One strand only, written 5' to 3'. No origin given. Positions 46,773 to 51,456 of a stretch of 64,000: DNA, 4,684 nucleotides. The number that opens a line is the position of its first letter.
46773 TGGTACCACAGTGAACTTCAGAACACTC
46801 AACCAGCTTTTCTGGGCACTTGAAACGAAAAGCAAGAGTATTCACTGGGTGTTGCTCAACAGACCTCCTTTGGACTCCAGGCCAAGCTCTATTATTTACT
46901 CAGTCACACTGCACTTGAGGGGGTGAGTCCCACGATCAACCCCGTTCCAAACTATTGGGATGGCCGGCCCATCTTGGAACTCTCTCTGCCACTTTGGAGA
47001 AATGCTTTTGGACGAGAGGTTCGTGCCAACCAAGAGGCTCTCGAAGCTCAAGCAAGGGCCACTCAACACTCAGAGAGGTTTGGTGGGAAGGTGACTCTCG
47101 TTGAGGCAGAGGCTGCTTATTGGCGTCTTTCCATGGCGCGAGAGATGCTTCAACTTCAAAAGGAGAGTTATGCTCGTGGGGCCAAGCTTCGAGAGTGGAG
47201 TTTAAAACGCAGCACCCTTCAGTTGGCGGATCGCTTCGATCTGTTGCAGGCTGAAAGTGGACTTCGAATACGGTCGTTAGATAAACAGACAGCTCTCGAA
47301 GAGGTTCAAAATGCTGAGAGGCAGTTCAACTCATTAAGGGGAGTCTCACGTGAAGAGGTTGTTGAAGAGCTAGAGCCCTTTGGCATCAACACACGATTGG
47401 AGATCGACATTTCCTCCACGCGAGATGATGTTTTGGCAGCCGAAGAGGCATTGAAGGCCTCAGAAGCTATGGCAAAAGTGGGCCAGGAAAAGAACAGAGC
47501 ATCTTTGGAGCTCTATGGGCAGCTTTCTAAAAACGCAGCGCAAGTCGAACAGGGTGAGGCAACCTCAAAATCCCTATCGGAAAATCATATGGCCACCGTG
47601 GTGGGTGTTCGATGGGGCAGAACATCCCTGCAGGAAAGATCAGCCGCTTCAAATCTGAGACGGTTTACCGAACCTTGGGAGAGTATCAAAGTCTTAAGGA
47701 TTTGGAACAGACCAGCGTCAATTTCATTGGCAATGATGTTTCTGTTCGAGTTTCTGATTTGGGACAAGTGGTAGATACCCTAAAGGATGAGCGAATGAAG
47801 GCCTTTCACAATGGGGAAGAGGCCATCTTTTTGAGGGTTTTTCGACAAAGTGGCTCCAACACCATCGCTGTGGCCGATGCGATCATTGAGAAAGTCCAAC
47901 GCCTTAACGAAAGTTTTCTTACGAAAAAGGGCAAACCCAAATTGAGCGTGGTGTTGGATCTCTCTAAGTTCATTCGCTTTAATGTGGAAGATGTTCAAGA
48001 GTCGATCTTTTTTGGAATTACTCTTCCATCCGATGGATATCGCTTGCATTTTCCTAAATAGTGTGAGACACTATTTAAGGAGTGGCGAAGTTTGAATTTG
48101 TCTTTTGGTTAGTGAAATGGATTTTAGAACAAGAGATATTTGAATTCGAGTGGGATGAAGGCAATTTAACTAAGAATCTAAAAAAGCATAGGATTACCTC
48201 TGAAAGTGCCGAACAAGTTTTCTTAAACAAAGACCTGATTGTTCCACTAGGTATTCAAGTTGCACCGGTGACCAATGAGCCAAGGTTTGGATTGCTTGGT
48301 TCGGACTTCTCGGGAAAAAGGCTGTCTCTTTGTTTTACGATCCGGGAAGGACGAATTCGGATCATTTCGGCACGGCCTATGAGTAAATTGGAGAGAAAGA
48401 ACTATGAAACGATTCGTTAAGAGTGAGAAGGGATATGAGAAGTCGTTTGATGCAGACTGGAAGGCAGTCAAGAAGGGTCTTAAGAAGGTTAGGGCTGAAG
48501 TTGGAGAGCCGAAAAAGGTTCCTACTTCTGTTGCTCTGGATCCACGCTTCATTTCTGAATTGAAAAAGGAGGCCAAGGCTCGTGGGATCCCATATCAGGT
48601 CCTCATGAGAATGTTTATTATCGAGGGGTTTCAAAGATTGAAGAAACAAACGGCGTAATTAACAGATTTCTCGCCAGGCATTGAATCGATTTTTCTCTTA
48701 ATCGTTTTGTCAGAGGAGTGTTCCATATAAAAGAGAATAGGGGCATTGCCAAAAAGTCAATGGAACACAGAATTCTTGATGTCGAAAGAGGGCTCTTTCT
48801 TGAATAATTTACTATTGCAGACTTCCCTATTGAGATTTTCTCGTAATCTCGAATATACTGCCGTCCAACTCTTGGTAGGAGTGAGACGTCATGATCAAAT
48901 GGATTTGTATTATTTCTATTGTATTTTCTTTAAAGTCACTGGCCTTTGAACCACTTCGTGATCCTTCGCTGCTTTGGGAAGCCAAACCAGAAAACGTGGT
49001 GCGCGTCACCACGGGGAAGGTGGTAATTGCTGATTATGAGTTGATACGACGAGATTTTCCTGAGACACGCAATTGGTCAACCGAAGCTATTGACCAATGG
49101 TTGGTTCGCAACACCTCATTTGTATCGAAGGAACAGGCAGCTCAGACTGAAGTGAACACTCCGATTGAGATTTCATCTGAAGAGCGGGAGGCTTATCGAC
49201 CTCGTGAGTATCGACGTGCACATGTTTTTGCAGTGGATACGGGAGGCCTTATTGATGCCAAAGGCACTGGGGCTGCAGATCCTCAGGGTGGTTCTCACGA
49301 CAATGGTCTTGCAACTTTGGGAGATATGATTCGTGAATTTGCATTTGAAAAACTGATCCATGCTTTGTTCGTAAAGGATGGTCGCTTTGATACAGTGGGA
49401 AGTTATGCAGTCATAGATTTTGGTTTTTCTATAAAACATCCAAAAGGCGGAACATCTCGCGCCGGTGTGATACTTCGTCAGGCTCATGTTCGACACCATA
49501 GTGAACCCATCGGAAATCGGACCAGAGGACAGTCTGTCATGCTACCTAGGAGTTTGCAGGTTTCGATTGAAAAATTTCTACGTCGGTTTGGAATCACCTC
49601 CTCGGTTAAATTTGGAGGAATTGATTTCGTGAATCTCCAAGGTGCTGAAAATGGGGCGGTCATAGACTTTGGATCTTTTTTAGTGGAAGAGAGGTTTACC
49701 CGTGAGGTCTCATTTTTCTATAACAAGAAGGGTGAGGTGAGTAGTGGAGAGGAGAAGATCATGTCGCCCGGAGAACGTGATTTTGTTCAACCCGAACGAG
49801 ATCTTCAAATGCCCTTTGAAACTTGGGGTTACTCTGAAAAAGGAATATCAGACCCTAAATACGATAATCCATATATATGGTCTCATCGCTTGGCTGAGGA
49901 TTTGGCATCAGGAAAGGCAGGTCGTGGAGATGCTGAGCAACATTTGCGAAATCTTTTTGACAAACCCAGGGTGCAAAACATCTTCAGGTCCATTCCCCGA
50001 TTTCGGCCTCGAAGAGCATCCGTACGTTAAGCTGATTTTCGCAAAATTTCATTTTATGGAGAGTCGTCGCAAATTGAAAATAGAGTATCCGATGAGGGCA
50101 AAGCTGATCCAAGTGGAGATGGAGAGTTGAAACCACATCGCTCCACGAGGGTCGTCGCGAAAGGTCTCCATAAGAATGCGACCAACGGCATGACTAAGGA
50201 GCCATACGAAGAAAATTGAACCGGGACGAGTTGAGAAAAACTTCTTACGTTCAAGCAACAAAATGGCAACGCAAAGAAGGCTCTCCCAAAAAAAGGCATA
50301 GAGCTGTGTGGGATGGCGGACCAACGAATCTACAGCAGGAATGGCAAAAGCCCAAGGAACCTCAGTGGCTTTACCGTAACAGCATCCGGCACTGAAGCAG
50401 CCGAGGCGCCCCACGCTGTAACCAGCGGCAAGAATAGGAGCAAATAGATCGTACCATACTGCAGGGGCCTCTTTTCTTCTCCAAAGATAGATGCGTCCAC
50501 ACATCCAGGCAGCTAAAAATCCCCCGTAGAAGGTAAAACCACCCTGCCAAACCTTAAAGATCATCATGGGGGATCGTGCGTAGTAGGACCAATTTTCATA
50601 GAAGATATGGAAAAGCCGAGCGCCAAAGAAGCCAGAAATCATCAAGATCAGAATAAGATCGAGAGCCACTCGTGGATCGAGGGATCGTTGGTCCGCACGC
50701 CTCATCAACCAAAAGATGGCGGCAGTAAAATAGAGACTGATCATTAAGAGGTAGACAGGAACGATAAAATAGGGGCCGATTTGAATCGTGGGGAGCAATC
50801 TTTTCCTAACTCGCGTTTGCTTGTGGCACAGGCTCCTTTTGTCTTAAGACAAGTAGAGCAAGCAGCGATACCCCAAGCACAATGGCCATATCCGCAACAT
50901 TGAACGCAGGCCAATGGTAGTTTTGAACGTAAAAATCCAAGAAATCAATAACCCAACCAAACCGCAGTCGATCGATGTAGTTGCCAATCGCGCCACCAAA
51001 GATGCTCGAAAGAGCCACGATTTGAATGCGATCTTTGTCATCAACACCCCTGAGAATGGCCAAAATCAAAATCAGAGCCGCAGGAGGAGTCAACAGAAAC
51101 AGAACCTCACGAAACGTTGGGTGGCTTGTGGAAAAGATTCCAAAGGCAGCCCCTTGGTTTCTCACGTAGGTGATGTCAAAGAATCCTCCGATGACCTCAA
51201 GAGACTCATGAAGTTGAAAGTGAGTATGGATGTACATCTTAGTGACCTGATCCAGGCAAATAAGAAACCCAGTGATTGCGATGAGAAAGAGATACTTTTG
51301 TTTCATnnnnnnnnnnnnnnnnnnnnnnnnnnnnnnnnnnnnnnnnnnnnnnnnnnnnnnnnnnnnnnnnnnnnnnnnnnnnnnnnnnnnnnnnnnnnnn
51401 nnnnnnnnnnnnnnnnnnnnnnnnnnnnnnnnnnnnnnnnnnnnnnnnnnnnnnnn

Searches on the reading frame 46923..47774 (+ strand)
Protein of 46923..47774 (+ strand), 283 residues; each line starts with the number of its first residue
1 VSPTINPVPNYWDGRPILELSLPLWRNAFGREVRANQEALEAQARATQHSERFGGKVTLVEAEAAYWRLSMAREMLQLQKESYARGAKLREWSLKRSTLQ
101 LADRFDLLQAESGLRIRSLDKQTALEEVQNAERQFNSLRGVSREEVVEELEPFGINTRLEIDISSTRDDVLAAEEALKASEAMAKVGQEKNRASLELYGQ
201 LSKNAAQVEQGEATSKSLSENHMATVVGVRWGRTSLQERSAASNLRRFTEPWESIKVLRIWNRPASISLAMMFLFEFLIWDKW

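Call 77: search_protein_families(library=pfam, proteins=[window:46923-47774:+], max_evalue=0.0001)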
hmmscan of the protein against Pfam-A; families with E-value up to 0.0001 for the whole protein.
window:46923-47774:+ (283 aa): 1 family
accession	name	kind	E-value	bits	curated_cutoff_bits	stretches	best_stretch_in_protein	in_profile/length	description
PF02321.23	OEP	-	3.2e-06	27.5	22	1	16-138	66-185/187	Outer membrane efflux protein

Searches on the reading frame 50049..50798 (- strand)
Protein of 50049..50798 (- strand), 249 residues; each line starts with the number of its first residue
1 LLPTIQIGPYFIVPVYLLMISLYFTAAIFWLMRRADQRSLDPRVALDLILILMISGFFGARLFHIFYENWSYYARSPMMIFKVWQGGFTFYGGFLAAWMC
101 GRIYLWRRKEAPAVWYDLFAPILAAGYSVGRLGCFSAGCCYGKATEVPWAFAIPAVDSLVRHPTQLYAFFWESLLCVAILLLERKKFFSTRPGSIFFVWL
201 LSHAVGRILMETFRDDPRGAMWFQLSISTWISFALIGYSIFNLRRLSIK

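Call 77: search_protein_families(library=pfam, proteins=[window:50049-50798:-], max_evalue=0.0001)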
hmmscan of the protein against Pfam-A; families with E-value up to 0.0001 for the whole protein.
window:50049-50798:- (249 aa): 1 family
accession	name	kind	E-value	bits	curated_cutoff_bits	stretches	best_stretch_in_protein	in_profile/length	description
PF01790.23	LGT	-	7.1e-49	166.7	24.9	1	5-240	4-235/240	Prolipoprotein diacylglyceryl transferase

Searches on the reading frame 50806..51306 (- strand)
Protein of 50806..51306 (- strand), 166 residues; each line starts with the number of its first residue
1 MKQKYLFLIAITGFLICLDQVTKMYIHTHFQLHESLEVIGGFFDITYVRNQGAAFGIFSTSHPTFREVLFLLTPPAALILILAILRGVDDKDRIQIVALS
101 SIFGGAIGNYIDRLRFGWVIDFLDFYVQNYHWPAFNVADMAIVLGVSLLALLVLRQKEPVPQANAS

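Call 77: search_protein_families(library=pfam, proteins=[window:50806-51306:-], max_evalue=0.0001)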
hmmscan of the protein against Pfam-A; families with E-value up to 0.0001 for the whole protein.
window:50806-51306:- (166 aa): 1 family
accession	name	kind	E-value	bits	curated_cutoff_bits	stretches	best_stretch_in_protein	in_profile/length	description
PF01252.23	Peptidase_A8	-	4.7e-41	140.7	25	1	12-154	2-141/142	Signal peptidase (SPase) II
